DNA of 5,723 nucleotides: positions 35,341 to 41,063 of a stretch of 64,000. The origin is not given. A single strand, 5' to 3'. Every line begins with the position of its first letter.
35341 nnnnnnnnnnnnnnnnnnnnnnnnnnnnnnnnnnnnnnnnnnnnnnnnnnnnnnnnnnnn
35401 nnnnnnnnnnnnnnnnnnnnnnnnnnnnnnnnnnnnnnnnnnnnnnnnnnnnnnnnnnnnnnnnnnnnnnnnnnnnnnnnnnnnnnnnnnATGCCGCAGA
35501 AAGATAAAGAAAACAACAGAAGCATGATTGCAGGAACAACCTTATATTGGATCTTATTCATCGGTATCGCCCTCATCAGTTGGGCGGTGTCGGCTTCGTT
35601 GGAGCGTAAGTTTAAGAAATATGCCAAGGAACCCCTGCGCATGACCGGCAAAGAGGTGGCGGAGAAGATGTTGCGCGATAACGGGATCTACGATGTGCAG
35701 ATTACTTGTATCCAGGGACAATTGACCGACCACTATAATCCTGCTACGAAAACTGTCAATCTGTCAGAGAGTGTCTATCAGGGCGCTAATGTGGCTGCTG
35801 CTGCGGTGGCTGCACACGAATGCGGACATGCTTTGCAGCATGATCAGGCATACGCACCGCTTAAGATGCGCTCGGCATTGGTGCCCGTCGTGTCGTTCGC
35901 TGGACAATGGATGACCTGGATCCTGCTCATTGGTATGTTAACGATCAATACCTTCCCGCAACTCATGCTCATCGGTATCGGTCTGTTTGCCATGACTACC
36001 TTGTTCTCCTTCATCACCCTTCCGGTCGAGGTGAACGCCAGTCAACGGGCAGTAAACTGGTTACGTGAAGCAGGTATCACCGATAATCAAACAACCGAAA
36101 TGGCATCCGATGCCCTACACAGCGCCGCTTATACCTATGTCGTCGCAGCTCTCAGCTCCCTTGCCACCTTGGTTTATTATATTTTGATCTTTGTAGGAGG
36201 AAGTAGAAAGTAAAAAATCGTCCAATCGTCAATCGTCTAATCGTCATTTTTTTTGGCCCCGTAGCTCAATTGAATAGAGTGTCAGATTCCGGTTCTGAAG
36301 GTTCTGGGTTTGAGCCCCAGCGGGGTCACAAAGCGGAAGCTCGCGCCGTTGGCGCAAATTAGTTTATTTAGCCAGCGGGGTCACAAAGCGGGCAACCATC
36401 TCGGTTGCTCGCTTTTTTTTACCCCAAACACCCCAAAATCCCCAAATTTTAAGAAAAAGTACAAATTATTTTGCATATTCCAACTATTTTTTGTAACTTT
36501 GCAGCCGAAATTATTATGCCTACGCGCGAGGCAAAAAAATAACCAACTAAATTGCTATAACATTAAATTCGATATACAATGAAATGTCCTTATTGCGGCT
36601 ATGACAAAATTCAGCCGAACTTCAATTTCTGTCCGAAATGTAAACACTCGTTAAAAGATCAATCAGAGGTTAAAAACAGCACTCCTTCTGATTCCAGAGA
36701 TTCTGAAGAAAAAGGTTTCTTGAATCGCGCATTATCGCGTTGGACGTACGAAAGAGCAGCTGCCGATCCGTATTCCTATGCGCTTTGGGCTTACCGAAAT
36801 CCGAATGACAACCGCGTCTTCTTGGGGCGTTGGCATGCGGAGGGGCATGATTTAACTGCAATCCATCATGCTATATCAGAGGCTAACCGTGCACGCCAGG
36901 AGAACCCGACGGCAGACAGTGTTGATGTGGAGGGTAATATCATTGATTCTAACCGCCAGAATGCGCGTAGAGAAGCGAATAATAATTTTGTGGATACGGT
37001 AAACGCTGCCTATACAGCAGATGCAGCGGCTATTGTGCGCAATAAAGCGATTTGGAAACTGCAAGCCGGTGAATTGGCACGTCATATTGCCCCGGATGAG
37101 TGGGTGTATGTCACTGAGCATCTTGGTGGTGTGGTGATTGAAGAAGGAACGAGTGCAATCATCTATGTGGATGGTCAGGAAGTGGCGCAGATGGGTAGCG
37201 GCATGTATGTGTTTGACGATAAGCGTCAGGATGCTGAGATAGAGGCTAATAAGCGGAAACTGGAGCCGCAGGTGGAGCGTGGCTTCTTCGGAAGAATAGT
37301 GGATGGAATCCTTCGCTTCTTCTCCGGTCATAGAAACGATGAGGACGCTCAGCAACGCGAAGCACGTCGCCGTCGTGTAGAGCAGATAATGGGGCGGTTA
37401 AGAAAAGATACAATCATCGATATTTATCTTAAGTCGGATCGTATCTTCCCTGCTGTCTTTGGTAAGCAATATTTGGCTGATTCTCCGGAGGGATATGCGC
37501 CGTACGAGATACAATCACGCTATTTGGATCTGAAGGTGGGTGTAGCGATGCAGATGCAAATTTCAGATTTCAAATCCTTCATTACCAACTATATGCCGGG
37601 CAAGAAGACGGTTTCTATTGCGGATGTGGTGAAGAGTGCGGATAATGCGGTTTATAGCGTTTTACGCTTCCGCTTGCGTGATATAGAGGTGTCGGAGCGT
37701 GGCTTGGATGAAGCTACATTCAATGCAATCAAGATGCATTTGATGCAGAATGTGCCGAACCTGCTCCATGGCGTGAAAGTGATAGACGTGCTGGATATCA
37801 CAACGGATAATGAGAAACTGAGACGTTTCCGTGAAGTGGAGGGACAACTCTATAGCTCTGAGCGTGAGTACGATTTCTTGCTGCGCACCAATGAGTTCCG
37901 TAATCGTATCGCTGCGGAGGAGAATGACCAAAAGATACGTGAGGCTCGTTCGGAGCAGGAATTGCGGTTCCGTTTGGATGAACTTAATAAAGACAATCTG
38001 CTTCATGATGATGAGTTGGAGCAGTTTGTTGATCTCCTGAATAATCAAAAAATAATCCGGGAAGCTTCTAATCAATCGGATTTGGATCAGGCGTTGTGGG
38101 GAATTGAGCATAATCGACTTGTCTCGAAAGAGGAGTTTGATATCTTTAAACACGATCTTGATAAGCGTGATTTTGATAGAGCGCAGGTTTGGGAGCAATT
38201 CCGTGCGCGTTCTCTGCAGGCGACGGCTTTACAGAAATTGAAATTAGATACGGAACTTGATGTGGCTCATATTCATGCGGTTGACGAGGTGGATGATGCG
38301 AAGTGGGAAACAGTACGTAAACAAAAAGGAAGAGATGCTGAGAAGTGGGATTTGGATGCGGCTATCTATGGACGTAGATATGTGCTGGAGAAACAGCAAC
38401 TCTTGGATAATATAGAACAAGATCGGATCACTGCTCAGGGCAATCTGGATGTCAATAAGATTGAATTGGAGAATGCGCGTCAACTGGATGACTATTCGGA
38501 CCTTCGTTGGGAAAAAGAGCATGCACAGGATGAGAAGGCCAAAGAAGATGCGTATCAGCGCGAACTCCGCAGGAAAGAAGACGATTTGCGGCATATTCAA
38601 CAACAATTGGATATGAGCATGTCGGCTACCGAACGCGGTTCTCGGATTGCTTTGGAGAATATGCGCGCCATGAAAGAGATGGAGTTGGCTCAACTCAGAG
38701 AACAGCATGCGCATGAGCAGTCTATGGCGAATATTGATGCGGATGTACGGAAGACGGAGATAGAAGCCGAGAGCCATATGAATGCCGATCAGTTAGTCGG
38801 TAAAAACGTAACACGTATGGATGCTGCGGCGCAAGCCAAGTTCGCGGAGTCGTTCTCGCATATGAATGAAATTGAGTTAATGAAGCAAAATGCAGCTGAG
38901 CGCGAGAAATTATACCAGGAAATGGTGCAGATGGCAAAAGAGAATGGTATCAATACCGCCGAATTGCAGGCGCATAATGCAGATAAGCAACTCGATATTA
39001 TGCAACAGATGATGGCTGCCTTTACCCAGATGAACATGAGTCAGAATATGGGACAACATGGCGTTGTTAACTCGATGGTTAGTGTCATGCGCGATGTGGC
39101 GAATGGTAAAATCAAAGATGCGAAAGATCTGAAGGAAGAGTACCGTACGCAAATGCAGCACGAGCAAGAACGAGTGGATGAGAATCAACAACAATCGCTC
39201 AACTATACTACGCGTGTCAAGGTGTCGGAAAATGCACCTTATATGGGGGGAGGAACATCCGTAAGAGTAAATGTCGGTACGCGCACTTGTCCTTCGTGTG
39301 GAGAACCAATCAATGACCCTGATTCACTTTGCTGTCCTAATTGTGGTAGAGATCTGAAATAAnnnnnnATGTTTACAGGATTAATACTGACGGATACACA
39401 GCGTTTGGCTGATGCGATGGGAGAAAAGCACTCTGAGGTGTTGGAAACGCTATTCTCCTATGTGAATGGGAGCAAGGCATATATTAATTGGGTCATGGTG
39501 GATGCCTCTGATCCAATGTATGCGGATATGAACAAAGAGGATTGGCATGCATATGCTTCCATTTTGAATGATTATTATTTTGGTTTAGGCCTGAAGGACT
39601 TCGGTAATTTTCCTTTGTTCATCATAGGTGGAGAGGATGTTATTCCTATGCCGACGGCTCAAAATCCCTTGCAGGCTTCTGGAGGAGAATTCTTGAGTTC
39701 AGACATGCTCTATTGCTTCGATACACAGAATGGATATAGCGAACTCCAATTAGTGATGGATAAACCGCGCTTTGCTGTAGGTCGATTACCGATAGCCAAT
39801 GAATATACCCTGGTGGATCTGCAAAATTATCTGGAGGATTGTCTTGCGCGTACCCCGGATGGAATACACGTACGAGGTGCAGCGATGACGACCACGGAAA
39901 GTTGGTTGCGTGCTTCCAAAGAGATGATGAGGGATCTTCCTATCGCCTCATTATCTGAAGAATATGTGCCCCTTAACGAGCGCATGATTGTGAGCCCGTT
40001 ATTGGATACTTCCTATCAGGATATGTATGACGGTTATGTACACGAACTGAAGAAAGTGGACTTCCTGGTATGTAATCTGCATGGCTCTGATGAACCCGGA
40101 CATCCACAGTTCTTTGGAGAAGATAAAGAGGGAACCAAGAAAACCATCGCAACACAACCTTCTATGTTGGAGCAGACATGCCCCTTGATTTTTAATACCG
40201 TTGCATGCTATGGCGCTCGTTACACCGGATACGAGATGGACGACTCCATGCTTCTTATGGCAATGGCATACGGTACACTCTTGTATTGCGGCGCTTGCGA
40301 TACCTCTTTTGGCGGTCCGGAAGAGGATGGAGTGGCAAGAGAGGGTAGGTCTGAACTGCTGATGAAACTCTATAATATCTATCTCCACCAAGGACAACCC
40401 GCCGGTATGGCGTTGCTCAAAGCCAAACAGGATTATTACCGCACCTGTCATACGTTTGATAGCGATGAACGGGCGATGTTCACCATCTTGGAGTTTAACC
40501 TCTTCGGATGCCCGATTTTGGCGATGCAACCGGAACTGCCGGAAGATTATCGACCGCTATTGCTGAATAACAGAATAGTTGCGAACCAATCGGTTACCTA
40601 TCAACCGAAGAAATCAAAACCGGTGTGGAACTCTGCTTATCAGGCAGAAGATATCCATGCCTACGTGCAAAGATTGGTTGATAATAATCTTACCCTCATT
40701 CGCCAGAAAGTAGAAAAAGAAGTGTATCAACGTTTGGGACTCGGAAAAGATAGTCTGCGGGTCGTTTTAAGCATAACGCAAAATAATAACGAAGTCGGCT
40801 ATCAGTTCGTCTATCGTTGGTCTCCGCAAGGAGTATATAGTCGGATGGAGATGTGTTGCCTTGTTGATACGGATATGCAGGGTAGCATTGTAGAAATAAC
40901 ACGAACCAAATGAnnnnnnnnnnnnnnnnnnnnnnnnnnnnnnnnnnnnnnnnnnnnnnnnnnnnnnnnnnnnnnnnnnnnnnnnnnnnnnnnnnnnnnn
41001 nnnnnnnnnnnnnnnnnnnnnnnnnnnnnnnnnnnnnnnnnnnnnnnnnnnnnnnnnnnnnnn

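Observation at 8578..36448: Family of more than 20 dispersed 7-nt periodic tandem tracts, in frame inside conserved enzymes, inside signal peptides and next to tRNAs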

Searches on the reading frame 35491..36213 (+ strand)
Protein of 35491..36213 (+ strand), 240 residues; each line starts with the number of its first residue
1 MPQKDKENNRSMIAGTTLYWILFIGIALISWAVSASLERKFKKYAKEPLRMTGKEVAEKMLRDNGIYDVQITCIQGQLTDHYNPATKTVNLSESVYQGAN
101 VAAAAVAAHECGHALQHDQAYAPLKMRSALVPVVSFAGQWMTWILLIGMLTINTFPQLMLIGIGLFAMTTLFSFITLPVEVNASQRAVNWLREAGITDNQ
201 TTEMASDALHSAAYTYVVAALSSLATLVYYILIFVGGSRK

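Call 7: search_protein_families(library=pfam, proteins=[window:35491-36213:+])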
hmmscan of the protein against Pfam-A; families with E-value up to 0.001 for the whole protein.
window:35491-36213:+ (240 aa): 1 family
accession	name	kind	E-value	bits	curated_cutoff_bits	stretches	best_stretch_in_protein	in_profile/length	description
PF04298.18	Zn_peptidase_2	-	6.6e-85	284.5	27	1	19-234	1-217/218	Putative neutral zinc metallopeptidase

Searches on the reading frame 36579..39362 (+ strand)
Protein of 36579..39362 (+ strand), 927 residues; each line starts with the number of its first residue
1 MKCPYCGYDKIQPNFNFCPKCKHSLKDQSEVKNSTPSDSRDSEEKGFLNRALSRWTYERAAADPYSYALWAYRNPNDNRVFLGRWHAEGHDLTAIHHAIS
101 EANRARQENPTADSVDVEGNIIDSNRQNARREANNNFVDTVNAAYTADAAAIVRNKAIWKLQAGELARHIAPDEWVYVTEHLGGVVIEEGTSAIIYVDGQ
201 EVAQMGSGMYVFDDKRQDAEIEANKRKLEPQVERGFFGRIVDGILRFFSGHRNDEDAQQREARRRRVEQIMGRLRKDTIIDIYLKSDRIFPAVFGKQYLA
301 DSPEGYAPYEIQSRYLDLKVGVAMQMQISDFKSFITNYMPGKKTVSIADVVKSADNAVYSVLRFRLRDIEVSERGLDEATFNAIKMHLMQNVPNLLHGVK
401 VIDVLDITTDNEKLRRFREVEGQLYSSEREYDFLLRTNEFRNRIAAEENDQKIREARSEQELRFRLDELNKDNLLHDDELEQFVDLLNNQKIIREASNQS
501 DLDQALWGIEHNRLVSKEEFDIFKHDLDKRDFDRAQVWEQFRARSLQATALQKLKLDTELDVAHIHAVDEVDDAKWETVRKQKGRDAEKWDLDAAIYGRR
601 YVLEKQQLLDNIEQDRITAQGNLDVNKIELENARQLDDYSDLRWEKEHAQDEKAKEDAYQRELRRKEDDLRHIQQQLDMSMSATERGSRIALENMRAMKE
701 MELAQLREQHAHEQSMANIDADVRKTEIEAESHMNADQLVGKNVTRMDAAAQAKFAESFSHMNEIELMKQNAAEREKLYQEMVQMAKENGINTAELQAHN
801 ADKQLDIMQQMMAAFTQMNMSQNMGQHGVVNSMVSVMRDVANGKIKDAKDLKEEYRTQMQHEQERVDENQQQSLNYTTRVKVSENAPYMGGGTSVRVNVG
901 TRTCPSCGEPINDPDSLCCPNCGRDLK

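Call 7: search_protein_families(library=pfam, proteins=[window:36579-39362:+])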
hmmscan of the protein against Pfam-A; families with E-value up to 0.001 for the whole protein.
window:36579-39362:+ (927 aa): 2 families
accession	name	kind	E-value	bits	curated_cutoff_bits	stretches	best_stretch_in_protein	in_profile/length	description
PF13248.11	Zn_ribbon_3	-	2.7e-07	30.2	27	1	901-926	2-26/26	zinc-ribbon domain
PF12773.13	DZR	-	2.3e-05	24.9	27.3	0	901-923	24-45/45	Double zinc ribbon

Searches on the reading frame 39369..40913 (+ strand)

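Call 7: search_protein_families(library=pfam, proteins=[window:39369-40913:+])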
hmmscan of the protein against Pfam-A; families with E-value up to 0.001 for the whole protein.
window:39369-40913:+ (514 aa): 1 family
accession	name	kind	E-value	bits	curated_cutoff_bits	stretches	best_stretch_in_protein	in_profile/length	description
PF01364.23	Peptidase_C25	-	7.7e-06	25.8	23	0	274-384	265-372/374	Peptidase family C25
